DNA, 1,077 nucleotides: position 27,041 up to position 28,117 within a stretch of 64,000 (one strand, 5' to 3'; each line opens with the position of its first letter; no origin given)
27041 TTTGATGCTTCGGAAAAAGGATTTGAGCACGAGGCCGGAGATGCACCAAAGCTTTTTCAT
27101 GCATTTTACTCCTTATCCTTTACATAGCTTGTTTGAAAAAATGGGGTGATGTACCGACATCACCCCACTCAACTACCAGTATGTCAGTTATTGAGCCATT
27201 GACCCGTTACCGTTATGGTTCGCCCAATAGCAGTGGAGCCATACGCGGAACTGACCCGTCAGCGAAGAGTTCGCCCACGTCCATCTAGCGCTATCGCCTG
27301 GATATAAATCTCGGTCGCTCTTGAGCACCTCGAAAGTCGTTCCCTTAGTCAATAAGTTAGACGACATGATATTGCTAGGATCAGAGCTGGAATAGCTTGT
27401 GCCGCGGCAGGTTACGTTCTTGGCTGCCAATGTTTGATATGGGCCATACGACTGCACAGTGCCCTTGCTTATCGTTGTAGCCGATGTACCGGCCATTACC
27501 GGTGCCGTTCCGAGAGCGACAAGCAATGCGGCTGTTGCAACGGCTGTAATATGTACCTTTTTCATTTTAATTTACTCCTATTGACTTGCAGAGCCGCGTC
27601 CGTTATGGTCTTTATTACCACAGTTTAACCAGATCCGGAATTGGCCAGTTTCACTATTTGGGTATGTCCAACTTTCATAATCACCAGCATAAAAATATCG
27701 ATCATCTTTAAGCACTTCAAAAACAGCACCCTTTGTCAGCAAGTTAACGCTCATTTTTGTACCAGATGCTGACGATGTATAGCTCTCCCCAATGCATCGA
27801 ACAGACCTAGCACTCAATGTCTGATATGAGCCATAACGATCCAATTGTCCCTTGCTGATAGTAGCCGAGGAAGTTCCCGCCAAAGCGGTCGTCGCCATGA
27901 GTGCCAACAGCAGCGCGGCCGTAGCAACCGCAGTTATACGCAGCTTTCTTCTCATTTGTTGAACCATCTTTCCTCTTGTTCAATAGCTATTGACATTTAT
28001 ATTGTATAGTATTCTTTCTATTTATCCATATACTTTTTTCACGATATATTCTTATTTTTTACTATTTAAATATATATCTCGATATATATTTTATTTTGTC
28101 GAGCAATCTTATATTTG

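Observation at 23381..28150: Bacteriocin-like locus: two paralogous small secreted proteins + internal terminator + large membrane protein + ABC ATPase + 6-TM protein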

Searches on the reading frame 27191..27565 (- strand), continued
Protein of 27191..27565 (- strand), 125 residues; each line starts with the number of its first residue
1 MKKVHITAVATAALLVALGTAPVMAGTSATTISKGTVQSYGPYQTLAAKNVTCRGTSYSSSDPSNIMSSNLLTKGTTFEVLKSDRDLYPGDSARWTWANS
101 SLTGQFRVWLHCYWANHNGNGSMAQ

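Call 75: search_protein_families(library=padloc, proteins=[window:27191-27565:-], max_evalue=0.01)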
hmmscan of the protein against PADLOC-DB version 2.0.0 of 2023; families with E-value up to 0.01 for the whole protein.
window:27191-27565:- (125 aa): 0 families

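Call 86: search_protein_families(library=ncbifam, alignment_id=A4, max_evalue=1)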
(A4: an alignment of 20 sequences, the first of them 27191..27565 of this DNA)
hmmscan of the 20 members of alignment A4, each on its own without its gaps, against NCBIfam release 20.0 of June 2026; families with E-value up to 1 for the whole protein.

A. member 1, window:27191-27565:- (125 aa): 1 family
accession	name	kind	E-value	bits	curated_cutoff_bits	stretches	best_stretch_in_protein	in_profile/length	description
NF053833.1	Rv1352_Rv1906c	domain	0.02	15.2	25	1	32-96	13-74/76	Rv1352/Rv1906c domain-containing protein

B. families by the number of members that match (of 20 scanned): 13 families
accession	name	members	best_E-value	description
NF052666.1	VPA0252_fam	2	0.079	VPA0252 family protein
NF041335.1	surf_glcprot_Halo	1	0.00011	ArtA-dependent S-layer glycoprotein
TIGR01523.1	ATPase-IID_K-Na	1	0.0074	potassium/sodium efflux P-type ATPase, fungal-type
NF009890.0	PRK13350.1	1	0.013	superantigen-like protein SSL12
TIGR00992.1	3a0901s03IAP75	1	0.019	IAP75 family chloroplast envelope protein translocase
NF053833.1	Rv1352_Rv1906c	1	0.02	Rv1352/Rv1906c domain-containing protein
TIGR04060.1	formate_focA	1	0.027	formate transporter FocA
TIGR04522.1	EcfS_MSC_0063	1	0.063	putative energy coupling factor transporter S component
TIGR03266.1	methan_mark_1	1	0.074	YcaO-related McrA-glycine thioamidation protein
NF008554.1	PRK11482.1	1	0.076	YbeF family transcriptional regulator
NF008665.0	PRK11667.1-3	1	0.096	hypothetical protein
NF009391.0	PRK12750.1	1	0.13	CpxP family protein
NF033486.1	harvest_ssl1498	1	0.22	photosystem II assembly protein Psb34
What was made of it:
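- Tried and rejected: The Rv1352/Rv1906c hit for B (E 0.02) was seen in only 1 of 20 members, so I treated it as chance (call 86).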

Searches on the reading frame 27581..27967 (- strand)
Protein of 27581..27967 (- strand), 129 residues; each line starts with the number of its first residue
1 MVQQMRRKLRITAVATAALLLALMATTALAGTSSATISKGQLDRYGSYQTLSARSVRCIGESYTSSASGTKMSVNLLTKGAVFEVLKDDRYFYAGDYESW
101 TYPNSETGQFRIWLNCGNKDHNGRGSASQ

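Call 5: search_protein_families(library=pfam, proteins=[window:27581-27967:-], max_evalue=1)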
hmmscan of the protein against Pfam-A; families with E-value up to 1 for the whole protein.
window:27581-27967:- (129 aa): 0 families

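Call 6: search_protein_families(library=ncbifam, proteins=[window:27581-27967:-], max_evalue=1)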
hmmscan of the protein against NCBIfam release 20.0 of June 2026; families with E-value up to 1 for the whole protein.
window:27581-27967:- (129 aa): 0 families

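Call 20: search_protein_representatives(alignment_id=A1)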
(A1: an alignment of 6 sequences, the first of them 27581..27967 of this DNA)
Query: 6 sequences, 126 profile positions. Proteins with E-value up to 0.001 (for the whole library): 12; up to 1e-10: 4; up to 1e-30: 1. The best 12 are listed.
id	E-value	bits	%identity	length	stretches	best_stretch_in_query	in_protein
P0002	1.4e-65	235.5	-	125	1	1-126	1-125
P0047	3.0e-18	82.6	-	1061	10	77-112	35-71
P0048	5.8e-14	68.7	-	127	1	1-125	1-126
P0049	6.2e-12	62.2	-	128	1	1-126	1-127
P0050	2.0e-09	54.1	-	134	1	2-126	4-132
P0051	4.1e-09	53.1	-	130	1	1-124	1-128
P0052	1.2e-06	45.1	-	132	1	1-125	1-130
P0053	8.8e-06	42.3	-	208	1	5-125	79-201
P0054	5.5e-05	39.7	-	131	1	1-110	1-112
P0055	8.6e-05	39.1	-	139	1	3-121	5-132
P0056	7.1e-04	36.1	-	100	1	1-94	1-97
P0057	8.1e-04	36.0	-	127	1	1-123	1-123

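Call 75: search_protein_families(library=padloc, proteins=[window:27581-27967:-], max_evalue=0.01)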
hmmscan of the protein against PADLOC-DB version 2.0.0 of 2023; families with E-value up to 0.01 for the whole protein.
window:27581-27967:- (129 aa): 0 families
